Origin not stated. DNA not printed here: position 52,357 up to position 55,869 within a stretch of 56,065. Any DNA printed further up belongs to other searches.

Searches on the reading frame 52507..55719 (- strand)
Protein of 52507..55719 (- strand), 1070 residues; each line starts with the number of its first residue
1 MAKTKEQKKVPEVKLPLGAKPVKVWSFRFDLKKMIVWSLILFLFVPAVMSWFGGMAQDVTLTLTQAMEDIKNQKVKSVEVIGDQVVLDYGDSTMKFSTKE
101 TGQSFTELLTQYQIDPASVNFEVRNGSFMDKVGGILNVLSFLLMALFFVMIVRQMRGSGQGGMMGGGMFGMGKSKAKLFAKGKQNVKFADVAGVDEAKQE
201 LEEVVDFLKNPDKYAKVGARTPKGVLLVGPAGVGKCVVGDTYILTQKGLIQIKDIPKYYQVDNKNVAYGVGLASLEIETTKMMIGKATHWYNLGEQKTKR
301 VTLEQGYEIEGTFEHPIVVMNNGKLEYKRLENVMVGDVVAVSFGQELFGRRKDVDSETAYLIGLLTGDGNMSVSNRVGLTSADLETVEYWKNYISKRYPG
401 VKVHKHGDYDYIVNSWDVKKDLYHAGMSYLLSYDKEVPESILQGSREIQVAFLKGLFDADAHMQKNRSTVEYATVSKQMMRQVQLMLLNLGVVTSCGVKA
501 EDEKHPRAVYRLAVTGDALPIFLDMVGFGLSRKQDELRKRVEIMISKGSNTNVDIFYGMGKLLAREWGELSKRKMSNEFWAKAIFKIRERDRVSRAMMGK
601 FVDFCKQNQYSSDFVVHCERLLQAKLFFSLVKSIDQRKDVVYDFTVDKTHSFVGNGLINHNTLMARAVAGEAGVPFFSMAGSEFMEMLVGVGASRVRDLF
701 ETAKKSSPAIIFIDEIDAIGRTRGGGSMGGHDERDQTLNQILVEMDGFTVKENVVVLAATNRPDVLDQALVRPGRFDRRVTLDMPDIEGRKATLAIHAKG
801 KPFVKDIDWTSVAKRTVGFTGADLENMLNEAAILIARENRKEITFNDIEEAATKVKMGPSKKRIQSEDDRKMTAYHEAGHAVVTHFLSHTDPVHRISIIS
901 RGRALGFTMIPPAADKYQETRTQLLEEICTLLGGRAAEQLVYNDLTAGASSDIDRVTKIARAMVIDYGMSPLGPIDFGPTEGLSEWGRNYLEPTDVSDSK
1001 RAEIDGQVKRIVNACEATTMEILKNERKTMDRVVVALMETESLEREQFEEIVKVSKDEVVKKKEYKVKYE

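Call 69: search_protein_families(library=pfam, proteins=[window:52507-55719:-], max_evalue=0.00001)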
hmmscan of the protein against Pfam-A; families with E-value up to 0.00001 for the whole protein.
window:52507-55719:- (1070 aa): 5 families
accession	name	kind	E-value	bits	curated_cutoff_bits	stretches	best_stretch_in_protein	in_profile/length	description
PF01434.24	Peptidase_M41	-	8e-58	195.9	29.9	1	864-1051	2-191/191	Peptidase family M41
PF00004.35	AAA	-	1.2e-37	129.7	21.2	1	662-782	12-129/131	ATPase family associated with various cellular activities (AAA)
PF14528.11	LAGLIDADG_3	-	9.1e-19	67.9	22.5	1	448-527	2-82/82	LAGLIDADG-like domain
PF14890.11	Intein_splicing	-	8.3e-15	55.4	35.8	1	269-661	20-155/155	Intein splicing domain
PF17862.7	AAA_lid_3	-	7.5e-13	48.2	27.2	1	806-850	1-45/45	AAA+ lid domain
